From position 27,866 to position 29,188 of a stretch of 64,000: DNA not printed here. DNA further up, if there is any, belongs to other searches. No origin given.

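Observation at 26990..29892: AT-rich 2.9-kb islet abutting the 3' end of tRNA-Ala(UGC) with three genes of unknown function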

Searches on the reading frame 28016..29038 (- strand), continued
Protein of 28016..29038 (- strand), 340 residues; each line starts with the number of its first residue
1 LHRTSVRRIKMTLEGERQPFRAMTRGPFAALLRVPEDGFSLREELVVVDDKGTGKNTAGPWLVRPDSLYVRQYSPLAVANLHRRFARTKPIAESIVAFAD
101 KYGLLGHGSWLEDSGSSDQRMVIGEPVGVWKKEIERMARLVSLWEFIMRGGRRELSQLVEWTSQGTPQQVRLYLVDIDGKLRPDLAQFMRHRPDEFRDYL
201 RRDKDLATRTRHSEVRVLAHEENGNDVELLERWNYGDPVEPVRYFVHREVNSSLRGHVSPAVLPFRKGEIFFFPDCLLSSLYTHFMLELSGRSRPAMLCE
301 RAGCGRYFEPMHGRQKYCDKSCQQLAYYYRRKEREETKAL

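Call 50: find_encoding_contigs(protein=P0016, flank=6000, max_places=2)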
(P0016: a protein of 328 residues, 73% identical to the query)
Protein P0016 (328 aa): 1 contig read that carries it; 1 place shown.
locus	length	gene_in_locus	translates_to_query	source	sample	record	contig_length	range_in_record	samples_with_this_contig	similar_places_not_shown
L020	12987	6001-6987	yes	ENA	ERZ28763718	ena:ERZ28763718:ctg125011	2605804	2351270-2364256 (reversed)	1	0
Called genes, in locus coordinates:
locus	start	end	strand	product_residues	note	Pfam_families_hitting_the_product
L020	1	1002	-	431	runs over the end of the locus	PF13173:AAA_14, PF13635:DUF4143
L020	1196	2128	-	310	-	PF00291:PALP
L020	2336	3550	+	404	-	PF02515:CoA_transf_3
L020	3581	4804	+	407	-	PF02515:CoA_transf_3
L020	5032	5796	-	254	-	PF13676:TIR_2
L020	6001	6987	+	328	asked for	-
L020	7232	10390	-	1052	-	PF00133:tRNA-synt_1, PF09334:tRNA-synt_1g (faint), PF08264:Anticodon_1, PF19302:DUF5915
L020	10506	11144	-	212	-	PF23023:Anti-Pycsar_Apyc1 (faint), PF00753:Lactamase_B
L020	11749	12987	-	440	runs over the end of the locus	PF00909:Ammonium_transp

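Call 51: find_encoding_contigs(protein=P0033, flank=6000, max_places=2)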
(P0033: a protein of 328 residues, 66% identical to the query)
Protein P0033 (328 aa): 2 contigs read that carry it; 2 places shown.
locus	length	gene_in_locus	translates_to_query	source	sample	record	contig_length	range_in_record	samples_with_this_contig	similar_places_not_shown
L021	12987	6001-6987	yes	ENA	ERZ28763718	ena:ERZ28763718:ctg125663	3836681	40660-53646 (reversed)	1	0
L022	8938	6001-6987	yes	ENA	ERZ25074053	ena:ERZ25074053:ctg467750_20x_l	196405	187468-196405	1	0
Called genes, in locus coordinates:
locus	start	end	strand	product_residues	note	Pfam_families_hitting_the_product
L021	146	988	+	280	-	PF01757:Acyl_transf_3 (weak), PF04235:DUF418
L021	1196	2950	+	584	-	PF01019:G_glu_transpept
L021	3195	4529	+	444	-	PF13701:DDE_Tnp_1_4, PF01609:DDE_Tnp_1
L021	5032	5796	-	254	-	PF13676:TIR_2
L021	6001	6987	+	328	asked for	-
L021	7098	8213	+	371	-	PF00682:HMGL-like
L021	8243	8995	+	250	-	-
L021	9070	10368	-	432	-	PF05977:MFS_3, PF07690:MFS_1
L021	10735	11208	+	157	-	PF10502:Peptidase_S26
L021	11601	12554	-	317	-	PF00490:ALAD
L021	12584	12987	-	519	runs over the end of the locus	PF00590:TP_methylase, PF02602:HEM4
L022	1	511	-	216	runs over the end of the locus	-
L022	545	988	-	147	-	PF02391:MoaE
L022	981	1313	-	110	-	PF02597:ThiS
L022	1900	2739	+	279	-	PF01757:Acyl_transf_3 (weak), PF04235:DUF418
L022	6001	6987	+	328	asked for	-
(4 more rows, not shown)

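Call 52: find_encoding_contigs(protein=P0020, flank=6000, max_places=5)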
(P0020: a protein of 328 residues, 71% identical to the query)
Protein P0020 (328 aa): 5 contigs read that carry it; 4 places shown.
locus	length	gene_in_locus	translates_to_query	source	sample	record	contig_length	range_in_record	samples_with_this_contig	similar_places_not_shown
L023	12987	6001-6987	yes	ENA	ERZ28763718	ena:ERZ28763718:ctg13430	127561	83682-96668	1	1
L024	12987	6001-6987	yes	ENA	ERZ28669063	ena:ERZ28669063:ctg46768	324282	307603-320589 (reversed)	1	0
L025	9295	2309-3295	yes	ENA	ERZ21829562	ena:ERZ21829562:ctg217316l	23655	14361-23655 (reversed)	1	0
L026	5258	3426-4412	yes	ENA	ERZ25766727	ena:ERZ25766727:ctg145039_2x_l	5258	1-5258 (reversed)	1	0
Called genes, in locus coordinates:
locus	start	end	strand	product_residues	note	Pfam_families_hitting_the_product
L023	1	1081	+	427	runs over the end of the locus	-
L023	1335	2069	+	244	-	PF00072:Response_reg, PF00486:Trans_reg_C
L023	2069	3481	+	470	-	PF00672:HAMP, PF00512:HisKA, PF02518:HATPase_c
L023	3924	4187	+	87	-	PF00239:Resolvase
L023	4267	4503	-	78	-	-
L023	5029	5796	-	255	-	PF13676:TIR_2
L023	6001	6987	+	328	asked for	-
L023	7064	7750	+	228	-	PF18742:DpnII-MboI (weak)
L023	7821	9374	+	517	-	PF13384:HTH_23 (faint), PF13565:HTH_32, PF22483:Mu-transpos_C_2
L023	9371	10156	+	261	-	PF01695:IstB_IS21, PF00308:Bac_DnaA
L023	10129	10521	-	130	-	PF13384:HTH_23, PF13518:HTH_28 (weak), PF13551:HTH_29 (weak)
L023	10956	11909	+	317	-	PF02899:Phage_int_SAM_1 (faint), PF00589:Phage_integrase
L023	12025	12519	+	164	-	PF13560:HTH_31, PF01381:HTH_3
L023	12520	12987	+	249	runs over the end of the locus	-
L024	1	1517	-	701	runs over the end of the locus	PF04313:HSDR_N, PF04851:ResIII, PF18766:SWI2_SNF2, PF22679:T1R_D3-like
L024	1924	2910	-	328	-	PF13384:HTH_23 (faint), PF13565:HTH_32, PF00665:rve, PF13683:rve_3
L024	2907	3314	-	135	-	PF01527:HTH_Tnp_1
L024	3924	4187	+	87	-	PF00239:Resolvase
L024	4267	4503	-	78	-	-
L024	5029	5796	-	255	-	PF13676:TIR_2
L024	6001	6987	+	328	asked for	-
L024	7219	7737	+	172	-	PF18736:pEK499_p136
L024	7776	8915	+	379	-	PF04326:SLFN_AlbA_2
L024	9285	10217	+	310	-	PF02899:Phage_int_SAM_1 (faint), PF00589:Phage_integrase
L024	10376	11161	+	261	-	-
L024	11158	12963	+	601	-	PF06508:QueC (faint)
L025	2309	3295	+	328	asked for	-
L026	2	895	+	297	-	?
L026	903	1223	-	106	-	-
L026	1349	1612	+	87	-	PF00239:Resolvase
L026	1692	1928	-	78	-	-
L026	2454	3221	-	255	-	PF13676:TIR_2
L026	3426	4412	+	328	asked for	-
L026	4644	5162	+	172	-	PF18736:pEK499_p136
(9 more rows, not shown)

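Call 53: search_protein_families(library=padloc, proteins=[L010:5031-5798:-, L006:4982-5806:-, L007:7084-7767:+, L005:5196-5504:-, L024:7219-7737:+, L024:7776-8915:+, L023:7064-7750:+], max_evalue=0.1)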
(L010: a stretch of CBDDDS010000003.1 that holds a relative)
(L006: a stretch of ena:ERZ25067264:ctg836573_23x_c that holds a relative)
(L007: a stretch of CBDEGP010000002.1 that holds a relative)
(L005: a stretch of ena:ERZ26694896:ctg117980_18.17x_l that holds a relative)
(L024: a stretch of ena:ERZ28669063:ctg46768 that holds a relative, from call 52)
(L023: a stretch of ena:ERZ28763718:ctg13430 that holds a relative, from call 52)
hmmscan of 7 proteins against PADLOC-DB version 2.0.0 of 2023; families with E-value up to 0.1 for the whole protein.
L010:5031-5798:- (255 aa): 10 families
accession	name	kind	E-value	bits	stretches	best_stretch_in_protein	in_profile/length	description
PDLC02012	SAVED5--SAVED_TIR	-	1.3e-08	32.4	1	8-99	15-105/404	-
PDLC00436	ThsB1|ThsB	-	6e-06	23.9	1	7-102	36-133/183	TIR-like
PDLC05062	PDC-S66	-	1.4e-05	22.7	1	9-81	151-224/282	-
PDLC02421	Aga_TIR-PNTD1-PNTD2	-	0.00012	19.3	1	7-112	4-109/430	Class I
PDLC00422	ThsB1|ThsB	-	0.00028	18.4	1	9-69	43-109/194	TIR-like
PDLC00434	ThsB1|ThsB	-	0.00074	16.7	1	7-83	139-216/396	TIR-like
PDLC03825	spbK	-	0.002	15.6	1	6-32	148-174/308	-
PDLC00419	ThsB1|ThsB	-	0.0035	15.2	1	5-97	26-120/165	TIR-like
PDLC02403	Aga_TIR-PNTD1-PNTD2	-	0.0043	14.2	1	8-109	4-105/443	Class I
PDLC00417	ThsB1|ThsB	-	0.02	12.4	1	8-88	168-249/303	TIR-like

L006:4982-5806:- (274 aa): 0 families

L007:7084-7767:+ (227 aa): 0 families

L005:5196-5504:- (102 aa): 0 families

L024:7219-7737:+ (172 aa): 1 family
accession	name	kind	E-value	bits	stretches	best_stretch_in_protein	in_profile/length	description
PDLC03836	DzbB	-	0.017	12.6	1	78-121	285-323/341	-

L024:7776-8915:+ (379 aa): 1 family
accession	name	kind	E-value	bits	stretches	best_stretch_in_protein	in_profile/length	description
PDLC05032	PDC-S50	-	5e-13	46.9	1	6-140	6-142/387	-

L023:7064-7750:+ (228 aa): 3 families
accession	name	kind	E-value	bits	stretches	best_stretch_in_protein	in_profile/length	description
PDLC02411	Aga_Helical-REase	-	3.2e-07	27.8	1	134-222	261-346/378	Class II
PDLC02404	Aga_Helical-REase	-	1.1e-06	26.7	1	174-223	284-335/368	Class II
PDLC02407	Aga_Helical-REase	-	0.0037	14.7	1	173-223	308-360/401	Class II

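Call 54: search_protein_representatives(alignment_id=A1)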
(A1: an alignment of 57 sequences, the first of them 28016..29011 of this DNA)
Query: 57 sequences, 328 profile positions. Proteins with E-value up to 0.001 (for the whole library): 4876; up to 1e-10: 2448; up to 1e-30: 337. The best 150 are listed.
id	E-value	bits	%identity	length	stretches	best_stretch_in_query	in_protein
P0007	3.6e-151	519.4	-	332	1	2-327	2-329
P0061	1.9e-115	402.0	-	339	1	5-326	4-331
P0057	2.4e-114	398.4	-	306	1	7-326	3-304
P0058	1.9e-112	392.2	-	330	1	3-326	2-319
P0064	6.2e-111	387.2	-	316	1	4-322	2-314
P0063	5.5e-107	374.2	-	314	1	6-325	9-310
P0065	2.1e-106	372.3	-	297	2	203-326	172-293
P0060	4.7e-97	341.6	-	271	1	59-324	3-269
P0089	1.5e-94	333.4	-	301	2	209-325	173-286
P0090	3.0e-94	332.3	-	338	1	11-323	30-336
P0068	6.6e-92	324.7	-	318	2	201-326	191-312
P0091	4.8e-91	321.8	-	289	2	197-323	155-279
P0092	5.8e-90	318.3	-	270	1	60-323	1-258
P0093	1.1e-89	317.3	-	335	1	5-324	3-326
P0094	1.9e-88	313.3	-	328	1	9-322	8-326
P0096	6.2e-85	301.7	-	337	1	3-324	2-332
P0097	4.1e-84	299.1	-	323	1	4-326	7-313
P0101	1.3e-73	264.6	-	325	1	10-322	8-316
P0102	1.8e-72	260.8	-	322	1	3-324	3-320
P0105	1.2e-70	254.8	-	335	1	6-324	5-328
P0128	3.8e-64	233.4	-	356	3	203-325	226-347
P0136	9.3e-61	222.3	-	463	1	25-282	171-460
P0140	1.8e-59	218.0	-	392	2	12-160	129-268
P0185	2.6e-50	187.9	-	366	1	65-325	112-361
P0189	9.1e-50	186.1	-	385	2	14-166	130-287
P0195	5.6e-48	180.3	-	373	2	17-169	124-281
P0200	9.0e-47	176.3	-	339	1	16-325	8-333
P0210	1.1e-45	172.7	-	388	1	38-324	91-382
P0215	4.7e-45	170.7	-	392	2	18-174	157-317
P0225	3.2e-43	164.7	-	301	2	17-157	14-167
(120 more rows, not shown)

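Call 55: search_protein_families(library=pfam, proteins=[P0136, P0140, P0189, P0195, P0215, P0210, P0185, P0225, P0200, P0128], max_evalue=0.01)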
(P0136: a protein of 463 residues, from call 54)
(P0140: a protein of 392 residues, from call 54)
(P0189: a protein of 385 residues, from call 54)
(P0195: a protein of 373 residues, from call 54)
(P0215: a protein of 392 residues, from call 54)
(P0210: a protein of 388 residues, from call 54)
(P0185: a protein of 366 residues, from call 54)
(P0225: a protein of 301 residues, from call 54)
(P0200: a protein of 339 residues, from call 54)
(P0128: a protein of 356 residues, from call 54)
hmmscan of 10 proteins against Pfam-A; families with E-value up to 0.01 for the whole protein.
P0136 (463 aa): 2 families
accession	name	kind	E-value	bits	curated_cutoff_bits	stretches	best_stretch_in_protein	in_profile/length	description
PF13676.11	TIR_2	-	1e-22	81.3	28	1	10-106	2-94/122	TIR domain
PF01582.25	TIR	-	2e-12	47.7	21.3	1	10-109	5-104/179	TIR domain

P0140 (392 aa): 0 families

P0189 (385 aa): 2 families
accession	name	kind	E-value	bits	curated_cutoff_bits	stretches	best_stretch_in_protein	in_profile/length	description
PF13676.11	TIR_2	-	8.2e-09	36.4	28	1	7-76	25-98/122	TIR domain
PF01582.25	TIR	-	3.4e-08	33.9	21.3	1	5-87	28-111/179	TIR domain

P0195 (373 aa): 2 families
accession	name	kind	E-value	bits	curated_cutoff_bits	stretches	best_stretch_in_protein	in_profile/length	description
PF13676.11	TIR_2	-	4.9e-05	24.3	28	1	2-69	30-95/122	TIR domain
PF01582.25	TIR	-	0.002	18.4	21.3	1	4-67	37-99/179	TIR domain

P0215 (392 aa): 1 family
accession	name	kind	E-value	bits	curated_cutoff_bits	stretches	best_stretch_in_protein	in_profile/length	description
PF13676.11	TIR_2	-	2.2e-08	35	28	1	29-110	22-104/122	TIR domain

P0210 (388 aa): 0 families

P0185 (366 aa): 0 families

P0225 (301 aa): 0 families

P0200 (339 aa): 1 family
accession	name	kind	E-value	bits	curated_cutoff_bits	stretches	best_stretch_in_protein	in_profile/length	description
PF09889.16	DUF2116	-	0.0014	19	26.8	1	311-335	15-39/59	Probable treble clef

P0128 (356 aa): 1 family
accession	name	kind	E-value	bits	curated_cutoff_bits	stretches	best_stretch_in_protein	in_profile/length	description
PF01753.24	zf-MYND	-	0.005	17.3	22.7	1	312-339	13-32/39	MYND finger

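Call 56: list_cluster_members(proteins=[P0090, P0093, P0094, P0096, P0097, P0101, P0102, P0105, P0136, P0140])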
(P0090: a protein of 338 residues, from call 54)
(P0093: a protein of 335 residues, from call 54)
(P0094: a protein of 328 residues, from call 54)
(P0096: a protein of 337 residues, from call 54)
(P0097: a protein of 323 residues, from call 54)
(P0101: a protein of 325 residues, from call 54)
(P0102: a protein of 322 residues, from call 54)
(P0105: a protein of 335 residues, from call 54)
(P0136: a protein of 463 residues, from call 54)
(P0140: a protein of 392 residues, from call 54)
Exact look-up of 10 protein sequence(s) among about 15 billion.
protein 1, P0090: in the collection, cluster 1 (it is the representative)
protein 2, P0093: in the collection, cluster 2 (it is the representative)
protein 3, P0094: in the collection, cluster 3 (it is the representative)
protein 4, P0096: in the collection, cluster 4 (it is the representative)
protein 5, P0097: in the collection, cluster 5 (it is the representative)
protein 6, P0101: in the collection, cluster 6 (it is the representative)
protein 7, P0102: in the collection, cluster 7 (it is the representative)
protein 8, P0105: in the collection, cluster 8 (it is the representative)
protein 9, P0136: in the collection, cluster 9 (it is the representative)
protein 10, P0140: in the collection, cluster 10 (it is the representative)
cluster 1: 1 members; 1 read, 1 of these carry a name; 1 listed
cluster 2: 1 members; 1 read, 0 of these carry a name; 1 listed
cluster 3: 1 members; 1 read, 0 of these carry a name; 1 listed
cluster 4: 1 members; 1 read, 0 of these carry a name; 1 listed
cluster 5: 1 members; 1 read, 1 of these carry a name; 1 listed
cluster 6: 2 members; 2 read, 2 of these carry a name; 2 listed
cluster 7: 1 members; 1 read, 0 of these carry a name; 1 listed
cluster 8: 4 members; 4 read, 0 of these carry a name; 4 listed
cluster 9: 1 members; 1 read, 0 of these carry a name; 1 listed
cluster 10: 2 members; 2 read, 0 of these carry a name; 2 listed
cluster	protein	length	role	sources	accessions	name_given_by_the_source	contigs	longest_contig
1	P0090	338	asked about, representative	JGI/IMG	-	hypothetical protein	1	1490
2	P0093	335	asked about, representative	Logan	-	-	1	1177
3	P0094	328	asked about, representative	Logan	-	-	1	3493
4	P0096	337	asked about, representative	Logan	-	-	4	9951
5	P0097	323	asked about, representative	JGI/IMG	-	hypothetical protein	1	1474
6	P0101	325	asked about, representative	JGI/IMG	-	hypothetical protein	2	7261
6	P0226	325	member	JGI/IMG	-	hypothetical protein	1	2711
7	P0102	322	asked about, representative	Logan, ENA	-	-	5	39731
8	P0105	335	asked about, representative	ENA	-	-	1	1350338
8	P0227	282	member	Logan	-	-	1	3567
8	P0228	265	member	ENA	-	-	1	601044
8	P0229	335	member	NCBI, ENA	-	-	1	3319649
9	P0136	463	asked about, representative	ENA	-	-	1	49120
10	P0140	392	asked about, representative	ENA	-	-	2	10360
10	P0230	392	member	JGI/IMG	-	-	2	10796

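Call 60: find_encoding_contigs(protein=P0105, flank=5000, max_places=2)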
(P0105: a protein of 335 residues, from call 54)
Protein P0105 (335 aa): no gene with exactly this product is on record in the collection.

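Call 61: find_encoding_contigs(protein=P0102, flank=5000, max_places=4)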
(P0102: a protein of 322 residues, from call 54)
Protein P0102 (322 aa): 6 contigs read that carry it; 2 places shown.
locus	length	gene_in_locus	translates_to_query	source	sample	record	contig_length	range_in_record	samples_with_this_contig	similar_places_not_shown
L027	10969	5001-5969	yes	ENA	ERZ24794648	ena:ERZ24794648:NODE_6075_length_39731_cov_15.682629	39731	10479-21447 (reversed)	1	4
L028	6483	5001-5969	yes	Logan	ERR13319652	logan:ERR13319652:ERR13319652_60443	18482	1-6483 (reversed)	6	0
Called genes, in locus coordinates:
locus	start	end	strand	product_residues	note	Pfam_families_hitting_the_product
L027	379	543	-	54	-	PF12728:HTH_17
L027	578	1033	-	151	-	-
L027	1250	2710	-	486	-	-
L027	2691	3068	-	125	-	PF18932:DUF5681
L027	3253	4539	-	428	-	PF13481:AAA_25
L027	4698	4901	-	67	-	PF01381:HTH_3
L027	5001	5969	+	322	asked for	-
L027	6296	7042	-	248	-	PF22187:DUF6946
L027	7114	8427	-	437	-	PF00753:Lactamase_B, PF12706:Lactamase_B_2, PF07521:RMMBL (faint)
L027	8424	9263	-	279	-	-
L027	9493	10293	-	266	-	-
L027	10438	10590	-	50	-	-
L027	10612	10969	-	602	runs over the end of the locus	-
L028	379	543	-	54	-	PF12728:HTH_17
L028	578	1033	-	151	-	-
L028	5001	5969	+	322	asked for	-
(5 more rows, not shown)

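Call 62: find_encoding_contigs(protein=P0136, flank=5000, max_places=2)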
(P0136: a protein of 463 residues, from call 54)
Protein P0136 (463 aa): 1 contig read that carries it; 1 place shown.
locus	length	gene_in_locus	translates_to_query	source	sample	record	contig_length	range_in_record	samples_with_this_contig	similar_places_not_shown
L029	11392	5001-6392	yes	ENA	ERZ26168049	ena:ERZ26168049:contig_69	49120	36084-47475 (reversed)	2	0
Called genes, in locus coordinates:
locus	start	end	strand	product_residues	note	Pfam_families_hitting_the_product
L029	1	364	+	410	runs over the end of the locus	PF12770:CHAT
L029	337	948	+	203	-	-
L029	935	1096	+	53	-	-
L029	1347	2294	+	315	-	-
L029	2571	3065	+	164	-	PF01527:HTH_Tnp_1, PF13518:HTH_28 (faint)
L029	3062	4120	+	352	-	PF13384:HTH_23 (faint), PF13565:HTH_32, PF00665:rve, PF13683:rve_3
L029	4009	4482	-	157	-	-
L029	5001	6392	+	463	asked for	PF01582:TIR, PF13676:TIR_2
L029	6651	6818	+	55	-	-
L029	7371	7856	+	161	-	-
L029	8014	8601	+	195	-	PF13302:Acetyltransf_3, PF00583:Acetyltransf_1 (weak)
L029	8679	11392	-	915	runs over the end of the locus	PF00092:VWA, PF13519:VWA_2, PF00092:VWA, PF13519:VWA_2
